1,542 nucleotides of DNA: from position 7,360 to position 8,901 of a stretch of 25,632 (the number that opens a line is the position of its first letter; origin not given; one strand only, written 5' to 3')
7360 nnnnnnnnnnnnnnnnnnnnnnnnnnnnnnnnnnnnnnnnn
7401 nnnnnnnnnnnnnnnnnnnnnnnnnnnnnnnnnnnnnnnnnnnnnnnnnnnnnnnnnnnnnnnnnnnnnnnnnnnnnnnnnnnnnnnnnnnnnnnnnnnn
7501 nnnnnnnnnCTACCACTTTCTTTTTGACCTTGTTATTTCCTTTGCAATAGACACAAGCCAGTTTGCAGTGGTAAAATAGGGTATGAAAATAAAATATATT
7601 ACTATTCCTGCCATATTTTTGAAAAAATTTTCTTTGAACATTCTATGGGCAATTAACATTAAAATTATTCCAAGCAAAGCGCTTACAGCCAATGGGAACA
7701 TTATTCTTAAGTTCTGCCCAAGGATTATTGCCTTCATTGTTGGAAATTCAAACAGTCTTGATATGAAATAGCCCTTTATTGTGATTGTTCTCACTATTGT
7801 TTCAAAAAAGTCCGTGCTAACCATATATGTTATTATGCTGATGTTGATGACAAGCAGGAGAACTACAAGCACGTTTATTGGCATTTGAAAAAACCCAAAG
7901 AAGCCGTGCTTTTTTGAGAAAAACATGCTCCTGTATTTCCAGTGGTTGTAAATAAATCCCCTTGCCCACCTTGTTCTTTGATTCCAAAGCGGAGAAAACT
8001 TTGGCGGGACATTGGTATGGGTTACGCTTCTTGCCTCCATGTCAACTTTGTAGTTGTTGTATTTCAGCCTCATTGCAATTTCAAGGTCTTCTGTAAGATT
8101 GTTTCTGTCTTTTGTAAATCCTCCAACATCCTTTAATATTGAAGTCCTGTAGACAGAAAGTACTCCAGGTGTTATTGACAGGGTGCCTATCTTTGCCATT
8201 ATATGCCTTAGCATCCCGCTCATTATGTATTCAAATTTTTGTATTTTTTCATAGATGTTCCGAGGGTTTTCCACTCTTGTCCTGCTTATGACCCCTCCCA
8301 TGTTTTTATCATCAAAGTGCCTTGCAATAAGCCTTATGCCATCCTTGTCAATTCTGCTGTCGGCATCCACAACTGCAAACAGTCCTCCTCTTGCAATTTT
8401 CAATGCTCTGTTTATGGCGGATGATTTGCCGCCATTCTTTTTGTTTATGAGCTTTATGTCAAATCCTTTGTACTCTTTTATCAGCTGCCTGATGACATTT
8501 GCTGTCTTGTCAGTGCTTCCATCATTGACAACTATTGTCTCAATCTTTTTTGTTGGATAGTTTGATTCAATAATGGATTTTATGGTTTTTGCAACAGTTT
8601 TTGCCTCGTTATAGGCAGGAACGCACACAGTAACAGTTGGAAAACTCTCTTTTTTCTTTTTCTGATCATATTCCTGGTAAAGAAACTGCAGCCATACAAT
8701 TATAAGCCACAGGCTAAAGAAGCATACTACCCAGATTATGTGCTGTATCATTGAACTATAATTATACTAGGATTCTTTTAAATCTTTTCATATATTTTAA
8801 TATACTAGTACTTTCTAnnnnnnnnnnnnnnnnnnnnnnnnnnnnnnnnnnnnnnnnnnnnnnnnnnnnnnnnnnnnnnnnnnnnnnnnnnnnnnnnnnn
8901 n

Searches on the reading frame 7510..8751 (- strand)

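Call 30: search_protein_families(library=pfam, proteins=[window:7510-8751:-], max_evalue=0.001)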
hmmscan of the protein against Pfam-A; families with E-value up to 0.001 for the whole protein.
window:7510-8751:- (413 aa): 6 families
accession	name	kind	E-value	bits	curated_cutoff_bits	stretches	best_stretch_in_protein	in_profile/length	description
PF13641.12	Glyco_tranf_2_3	-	4e-31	109.2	27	1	38-265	1-230/230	Glycosyltransferase like family 2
PF00535.33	Glycos_transf_2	-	3.4e-30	105.6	23.3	1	41-209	1-167/168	Glycosyl transferase family 2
PF13632.12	Glyco_trans_2_3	-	2.4e-24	86.7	27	1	126-311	3-187/198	Glycosyl transferase family group 2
PF13506.12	Glyco_transf_21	-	2.4e-17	63.4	21.7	1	109-264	18-174/174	Glycosyl transferase family 21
PF03142.21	Chitin_synth_2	-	5.2e-13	48.9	27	1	127-208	207-291/527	Chitin synthase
PF10111.15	Glyco_tranf_2_2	-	7.8e-09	35.8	27.3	1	41-236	3-206/276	Glycosyltransferase like family 2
